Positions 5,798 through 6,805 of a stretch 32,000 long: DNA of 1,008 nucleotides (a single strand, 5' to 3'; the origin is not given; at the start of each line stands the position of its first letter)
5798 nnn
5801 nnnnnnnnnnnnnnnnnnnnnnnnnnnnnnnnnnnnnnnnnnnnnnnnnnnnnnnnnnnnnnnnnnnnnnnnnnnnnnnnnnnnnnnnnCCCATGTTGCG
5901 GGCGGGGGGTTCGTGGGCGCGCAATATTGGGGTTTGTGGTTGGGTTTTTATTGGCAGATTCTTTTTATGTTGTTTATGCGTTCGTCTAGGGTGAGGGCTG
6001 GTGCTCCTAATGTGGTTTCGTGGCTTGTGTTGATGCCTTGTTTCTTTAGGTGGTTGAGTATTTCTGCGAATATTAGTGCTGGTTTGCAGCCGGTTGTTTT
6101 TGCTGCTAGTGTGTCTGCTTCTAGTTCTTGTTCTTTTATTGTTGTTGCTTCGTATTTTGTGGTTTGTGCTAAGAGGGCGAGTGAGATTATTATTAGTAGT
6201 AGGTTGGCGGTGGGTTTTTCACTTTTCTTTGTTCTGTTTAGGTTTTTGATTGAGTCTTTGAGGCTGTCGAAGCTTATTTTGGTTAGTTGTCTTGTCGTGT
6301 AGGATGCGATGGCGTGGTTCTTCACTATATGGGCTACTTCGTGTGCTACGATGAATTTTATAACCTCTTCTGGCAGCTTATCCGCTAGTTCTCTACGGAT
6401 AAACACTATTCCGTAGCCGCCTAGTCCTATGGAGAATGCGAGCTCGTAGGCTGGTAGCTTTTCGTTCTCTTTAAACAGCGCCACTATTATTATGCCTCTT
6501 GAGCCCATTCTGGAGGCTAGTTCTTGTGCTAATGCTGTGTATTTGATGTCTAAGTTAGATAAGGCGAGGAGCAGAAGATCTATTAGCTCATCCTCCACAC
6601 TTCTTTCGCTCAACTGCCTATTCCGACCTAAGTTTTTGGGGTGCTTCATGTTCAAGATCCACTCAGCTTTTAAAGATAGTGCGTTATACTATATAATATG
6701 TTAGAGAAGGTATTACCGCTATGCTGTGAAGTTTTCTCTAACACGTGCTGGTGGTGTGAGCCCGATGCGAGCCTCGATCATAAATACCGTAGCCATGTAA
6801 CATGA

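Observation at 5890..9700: AT-rich cargo island (M48-like peptidase plus two 2-TM proteins) spliced into the GC-rich provirus, with palindrome copies at or near most cassette edges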

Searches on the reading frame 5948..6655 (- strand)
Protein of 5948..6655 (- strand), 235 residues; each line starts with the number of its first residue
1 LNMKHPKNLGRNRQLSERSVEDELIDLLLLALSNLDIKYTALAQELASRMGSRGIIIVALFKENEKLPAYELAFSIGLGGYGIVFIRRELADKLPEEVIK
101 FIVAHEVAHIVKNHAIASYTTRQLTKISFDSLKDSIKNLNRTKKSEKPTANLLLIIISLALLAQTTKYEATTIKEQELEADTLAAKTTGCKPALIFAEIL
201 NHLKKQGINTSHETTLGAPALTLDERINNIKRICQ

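Call 8: search_protein_families(library=pfam, proteins=[window:5948-6655:-], max_evalue=0.1)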
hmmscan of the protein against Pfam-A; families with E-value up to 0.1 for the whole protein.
window:5948-6655:- (235 aa): 2 families
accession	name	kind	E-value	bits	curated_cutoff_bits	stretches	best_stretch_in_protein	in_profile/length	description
PF01435.24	Peptidase_M48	-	4.4e-11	43.4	20.3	1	73-189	38-152/186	Peptidase family M48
PF01863.23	YgjP-like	-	0.02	15.3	26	1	93-114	160-182/207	YgjP-like, metallopeptidase domain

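Call 17: search_protein_families(library=padloc, proteins=[window:5948-6655:-], max_evalue=0.1)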
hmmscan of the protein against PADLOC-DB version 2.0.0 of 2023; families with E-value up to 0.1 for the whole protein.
window:5948-6655:- (235 aa): 1 family
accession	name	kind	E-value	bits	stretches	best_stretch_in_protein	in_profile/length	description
PDLC03944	RmrA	-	0.0061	13.7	1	46-129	149-227/384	-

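Call 18: search_protein_families(library=ncbifam, proteins=[window:5948-6655:-], max_evalue=0.1)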
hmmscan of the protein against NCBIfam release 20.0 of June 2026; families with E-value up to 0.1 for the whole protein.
window:5948-6655:- (235 aa): 6 families
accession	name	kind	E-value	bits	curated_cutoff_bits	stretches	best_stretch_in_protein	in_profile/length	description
NF033756.1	gliding_GltC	equivalog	0.00054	18.8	450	1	116-209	433-526/622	adventurous gliding motility protein GltC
NF002826.0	PRK03001.1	equivalog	0.00066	18.9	369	1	88-206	114-229/285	zinc metalloprotease HtpX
NF002775.0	PRK02870.1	equivalog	0.014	14.7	285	1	83-139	157-213/338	zinc metalloprotease HtpX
NF002669.0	PRK02391.1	equivalog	0.024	13.8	341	1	83-195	118-233/298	zinc metalloprotease HtpX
NF007238.0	PRK09672.1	equivalog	0.033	13.4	274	1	94-146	160-215/309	phage exclusion protein Lit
NF002363.0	PRK01345.1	equivalog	0.065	12.3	422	1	88-220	113-243/318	zinc metalloprotease HtpX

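Call 19: search_protein_families(library=phrogs, proteins=[window:5948-6655:-], max_evalue=0.1)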
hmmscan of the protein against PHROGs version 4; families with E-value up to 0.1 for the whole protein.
window:5948-6655:- (235 aa): 3 families
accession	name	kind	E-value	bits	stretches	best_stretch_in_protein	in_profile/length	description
phrog_1314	-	DNA, RNA and nucleotide metabolism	0.022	14.8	1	85-117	57-89/394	HNH endonuclease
phrog_26636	-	unknown function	0.051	14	1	82-145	114-183/272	-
phrog_87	-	other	0.093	13.4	0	75-120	67-106/227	metallo-protease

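Call 20: find_homologous_proteins(query=window:5948-6655:-, max_evalue=0.001)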
Query window:5948-6655:- (235 aa): 6 proteins with E <= 0.001 among 1134 candidates.
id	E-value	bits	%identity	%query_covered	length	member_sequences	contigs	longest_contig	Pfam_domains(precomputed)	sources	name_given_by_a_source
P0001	6.4e-142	488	100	99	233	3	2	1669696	PF01435.25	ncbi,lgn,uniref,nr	ncbi:hypothetical protein APE_0824 [Aeropyrum pernix spindle-shaped virus 1]|uniref:Peptidase M48 do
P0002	9.9e-40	155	40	91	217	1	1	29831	PF01435.25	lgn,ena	-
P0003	5.8e-39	152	45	90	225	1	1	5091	PF01435.25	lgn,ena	-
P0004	2.8e-34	137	43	83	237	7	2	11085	PF01435.25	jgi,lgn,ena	-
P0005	3.8e-5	42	27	62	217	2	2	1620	PF01435.25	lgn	-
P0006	9.7e-4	37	28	66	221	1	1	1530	PF01435.25,PF10463.16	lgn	-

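Call 21: find_encoding_contigs(protein=P0002, flank=10000, max_places=3)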
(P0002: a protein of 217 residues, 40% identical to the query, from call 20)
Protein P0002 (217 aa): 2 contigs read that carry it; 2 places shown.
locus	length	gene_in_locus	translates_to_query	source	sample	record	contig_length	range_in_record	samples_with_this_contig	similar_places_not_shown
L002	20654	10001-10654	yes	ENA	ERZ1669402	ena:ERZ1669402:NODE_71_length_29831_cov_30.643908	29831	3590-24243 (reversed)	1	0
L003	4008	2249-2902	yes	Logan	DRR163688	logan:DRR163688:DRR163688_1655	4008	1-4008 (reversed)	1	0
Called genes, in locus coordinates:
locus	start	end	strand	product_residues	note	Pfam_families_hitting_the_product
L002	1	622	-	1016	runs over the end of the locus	PF00176:SNF2-rel_dom, PF00270:DEAD (weak), PF04851:ResIII, PF00271:Helicase_C, PF13020:NOV_C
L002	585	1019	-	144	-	-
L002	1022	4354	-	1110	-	PF04465:DUF499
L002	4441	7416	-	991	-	PF06634:DUF1156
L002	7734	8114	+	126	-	PF01878:EVE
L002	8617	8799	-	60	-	-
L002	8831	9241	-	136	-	-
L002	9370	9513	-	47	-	-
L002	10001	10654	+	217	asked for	PF01435:Peptidase_M48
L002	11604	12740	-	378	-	-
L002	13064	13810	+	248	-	PF11611:DUF4352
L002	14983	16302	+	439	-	PF00202:Aminotran_3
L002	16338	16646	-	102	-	PF02597:ThiS (weak)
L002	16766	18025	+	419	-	PF00890:FAD_binding_2 (faint), PF01266:DAO (faint), PF07992:Pyr_redox_2, PF13434:Lys_Orn_oxgnase (faint), PF13450:NAD_binding_8 (faint), PF13738:Pyr_redox_3 (faint), PF00070:Pyr_redox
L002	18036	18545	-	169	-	PF13237:Fer4_10 (faint), PF12800:Fer4_4 (faint), PF13247:Fer4_11, PF13187:Fer4_9 (weak), PF12838:Fer4_7 (weak), PF12797:Fer4_2 (weak), PF12837:Fer4_6 (weak), PF00037:Fer4, +2 more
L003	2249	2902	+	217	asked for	PF01435:Peptidase_M48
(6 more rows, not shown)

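Call 22: find_encoding_contigs(protein=P0004, flank=10000, max_places=3)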
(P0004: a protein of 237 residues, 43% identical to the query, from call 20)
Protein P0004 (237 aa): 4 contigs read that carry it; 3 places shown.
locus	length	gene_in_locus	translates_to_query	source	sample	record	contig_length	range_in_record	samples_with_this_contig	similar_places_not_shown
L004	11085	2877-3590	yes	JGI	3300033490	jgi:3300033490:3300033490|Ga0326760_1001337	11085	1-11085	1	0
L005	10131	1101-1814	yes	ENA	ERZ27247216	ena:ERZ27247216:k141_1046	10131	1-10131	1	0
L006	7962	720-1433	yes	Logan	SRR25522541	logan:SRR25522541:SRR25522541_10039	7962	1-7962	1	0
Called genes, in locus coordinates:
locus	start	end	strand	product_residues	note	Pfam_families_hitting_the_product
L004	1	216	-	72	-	?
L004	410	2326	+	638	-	PF04471:Mrr_cat (faint)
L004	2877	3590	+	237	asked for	PF01435:Peptidase_M48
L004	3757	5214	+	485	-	-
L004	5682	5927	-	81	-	-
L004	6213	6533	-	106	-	-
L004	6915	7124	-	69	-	-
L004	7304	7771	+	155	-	-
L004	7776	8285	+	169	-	-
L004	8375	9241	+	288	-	-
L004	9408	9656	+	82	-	-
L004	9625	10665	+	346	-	-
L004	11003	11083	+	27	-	?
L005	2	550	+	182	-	?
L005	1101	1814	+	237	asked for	PF01435:Peptidase_M48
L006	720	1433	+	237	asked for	PF01435:Peptidase_M48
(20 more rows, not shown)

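Call 23: find_encoding_contigs(protein=P0003, flank=10000, max_places=3)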
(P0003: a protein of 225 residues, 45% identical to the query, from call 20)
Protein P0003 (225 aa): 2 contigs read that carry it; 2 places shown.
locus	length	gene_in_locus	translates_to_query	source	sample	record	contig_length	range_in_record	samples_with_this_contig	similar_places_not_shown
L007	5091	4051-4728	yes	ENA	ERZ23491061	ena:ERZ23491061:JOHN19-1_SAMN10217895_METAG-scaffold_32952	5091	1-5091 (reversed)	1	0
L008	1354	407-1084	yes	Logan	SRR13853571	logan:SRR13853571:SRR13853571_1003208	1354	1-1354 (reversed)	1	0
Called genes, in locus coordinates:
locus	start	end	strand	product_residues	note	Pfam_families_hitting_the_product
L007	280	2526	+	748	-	-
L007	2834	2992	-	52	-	-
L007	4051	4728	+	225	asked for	PF01435:Peptidase_M48 (weak)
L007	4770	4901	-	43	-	-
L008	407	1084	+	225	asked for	PF01435:Peptidase_M48 (weak)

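Call 59: search_solved_structures(query=window:5948-6655:-, max_evalue=1, show_alignments=2)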
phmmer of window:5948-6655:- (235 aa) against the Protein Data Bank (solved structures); distinct sequences matched with E-value up to 1: 0.

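Call 66: predict_structure(alignment_id=A4)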
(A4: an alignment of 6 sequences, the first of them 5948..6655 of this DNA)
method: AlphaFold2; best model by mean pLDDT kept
length: 235 residues; sequences in the alignment: 6
mean_pLDDT: 84.8   pTM: 0.81
mean pLDDT of the five models: 84.8, 84.3, 81.7, 75.4, 69.3
residues with pLDDT >= 90: 128; 70-90: 72; 50-70: 17; < 50: 18
segments of 3 or more residues with pLDDT < 50: 1-17
pLDDT, mean of each block of 10 residues (from residue 1): 34 47 82 93 97 94 63 84 91 92 97 89 88 83 63 86 92 97 98 96 93 90 97 96
secondary structure, 60 per line:
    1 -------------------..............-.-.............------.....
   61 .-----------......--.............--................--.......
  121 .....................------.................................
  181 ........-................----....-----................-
elements in order: H20-33 H37-49 E56-61 E73-78 E81-87 H88-93 H96-111 H114-141 H148-188 H190-205 E210-213 E219-222 H223-234

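Call 69: fold_search(model_id=the predicted structure, library=pdb)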
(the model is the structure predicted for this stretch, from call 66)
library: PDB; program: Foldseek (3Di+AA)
matches with E <= 10: 302; with E <= 0.001: 0
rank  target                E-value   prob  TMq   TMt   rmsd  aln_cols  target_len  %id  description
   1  8exq_A                1.9e-03  1.00  0.45  0.22   8.3       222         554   13  Cryo-EM structure of S. aureus BlaR1 with C1 symmetry (released 2023-01-11)
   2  8ext_A                9.0e-03  1.00  0.44  0.23   8.2       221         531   15  Cryo-EM structure of S. aureus BlaR1 F284A mutant in complex with ampicillin (released 2023-01-11)
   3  4il3_A                1.3e-02  0.99  0.49  0.30   7.5       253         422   20  Crystal Structure of S. mikatae Ste24p (released 2013-02-20)
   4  8exs_A                1.6e-02  0.99  0.43  0.21  10.6       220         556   16  Cryo-EM structure of S. aureus BlaR1 F284A mutant (released 2023-01-11)
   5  2ypt_E                2.3e-02  1.00  0.53  0.33   7.5       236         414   16  Crystal structure of the human nuclear membrane zinc metalloprotease ZMPSTE24 mutant (E336A) in complex with a synthet (released 2012-12-05)
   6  6bh8_A                2.9e-02  0.99  0.45  0.31   7.0       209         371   18  Crystal structure of ZMPSTE24 in complex with phosphoramidon (released 2018-08-15)
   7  8exp_A                5.4e-02  0.92  0.41  0.21   8.5       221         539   14  Cryo-EM structure of S. aureus BlaR1 with C2 symmetry (released 2023-01-11)
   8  6bh8_B                6.8e-02  0.96  0.45  0.28   7.0       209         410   18  Crystal structure of ZMPSTE24 in complex with phosphoramidon (released 2018-08-15)
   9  8exr_A                1.1e-01  0.85  0.40  0.39   8.0       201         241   14  Cryo-EM structure of S. aureus BlaR1 TM and zinc metalloprotease domain (released 2023-01-11)
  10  4qhj_A                2.3e-01  0.60  0.20  0.37   9.9        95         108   19  Crystal structure of Methanocaldococcus jannaschii selecase mutant I100F+H107F (released 2014-07-16)
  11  8exr_B                2.5e-01  0.63  0.39  0.33  12.2       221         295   14  Cryo-EM structure of S. aureus BlaR1 TM and zinc metalloprotease domain (released 2023-01-11)
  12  8e0m_D                3.6e-01  0.14  0.16  0.20  20.2       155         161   17  Homotrimeric variant of tcTRP9, BGL15 (released 2023-04-12)
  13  6mdw                  4.5e-01  0.66  0.20  0.24  10.7        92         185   10  Mechanism of protease dependent DPC repair (released 2019-04-10)
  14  4jix_B                4.8e-01  0.89  0.24  0.49   3.2        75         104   20  Crystal structure of the metallopeptidase zymogen of Methanocaldococcus jannaschii jannalysin (released 2013-06-12)
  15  8yyu_A                4.8e-01  0.18  0.16  0.09  12.3       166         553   11  A tetrameric STAT1-DNA complex (released 2025-03-26)
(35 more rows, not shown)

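Call 108: fold_search(model_id=the predicted structure, library=viral)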
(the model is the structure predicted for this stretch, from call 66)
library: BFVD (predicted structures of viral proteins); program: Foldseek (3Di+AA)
matches with E <= 10: 488; with E <= 0.001: 1
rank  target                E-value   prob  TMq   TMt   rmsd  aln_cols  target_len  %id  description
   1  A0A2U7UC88            4.3e-04  1.00  0.40  0.33  17.9       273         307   12  Uncharacterized protein [Pandoravirus neocaledonia]
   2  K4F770                2.7e-03  0.97  0.27  0.32  17.1       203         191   14  SprT-like domain-containing protein [Cronobacter phage vB_CsaM_GAP32]
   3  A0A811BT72            3.2e-03  1.00  0.36  0.26  11.1       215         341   14  Uncharacterized protein [Pandoravirus japonicus]
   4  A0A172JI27            3.8e-03  0.99  0.33  0.26  10.0       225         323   11  Zincin protease [Bacillus phage AR9]
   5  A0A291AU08            6.0e-03  1.00  0.42  0.44   7.2       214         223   11  Uncharacterized protein [Pandoravirus salinus]
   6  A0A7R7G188            6.7e-03  0.96  0.32  0.36  18.2       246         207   12  (no name in the UniProt tables at hand)
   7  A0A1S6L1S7            7.5e-03  0.44  0.19  0.18  19.1       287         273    9  (no name in the UniProt tables at hand)
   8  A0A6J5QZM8            2.9e-02  0.97  0.31  0.47   8.2       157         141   18  Uncharacterized protein [uncultured Caudovirales phage]
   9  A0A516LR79            3.4e-02  0.28  0.20  0.14  23.2       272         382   13  (no name in the UniProt tables at hand)
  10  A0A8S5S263            3.6e-02  0.66  0.24  0.24  18.9       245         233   10  Lethal factor [Siphoviridae sp. ctCIv11]
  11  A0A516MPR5            4.5e-02  0.93  0.27  0.45  10.2       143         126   11  (no name in the UniProt tables at hand)
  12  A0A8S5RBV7            8.8e-02  0.28  0.24  0.22  21.3       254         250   12  Peptidase [virus sp. ctmTa7]
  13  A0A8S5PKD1            1.2e-01  0.97  0.24  0.30   3.8        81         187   18  SprT-like domain-containing protein Spartan/DNA Complex repair, protease, DNA BINDING [Siphoviridae sp. ctUGQ45]
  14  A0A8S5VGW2            1.2e-01  0.51  0.29  0.16  21.5       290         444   11  Uncharacterized protein [Myoviridae sp. ctkfK18]
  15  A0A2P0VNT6            1.4e-01  0.66  0.20  0.20  10.0       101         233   20  Uncharacterized protein [Tetraselmis virus 1]
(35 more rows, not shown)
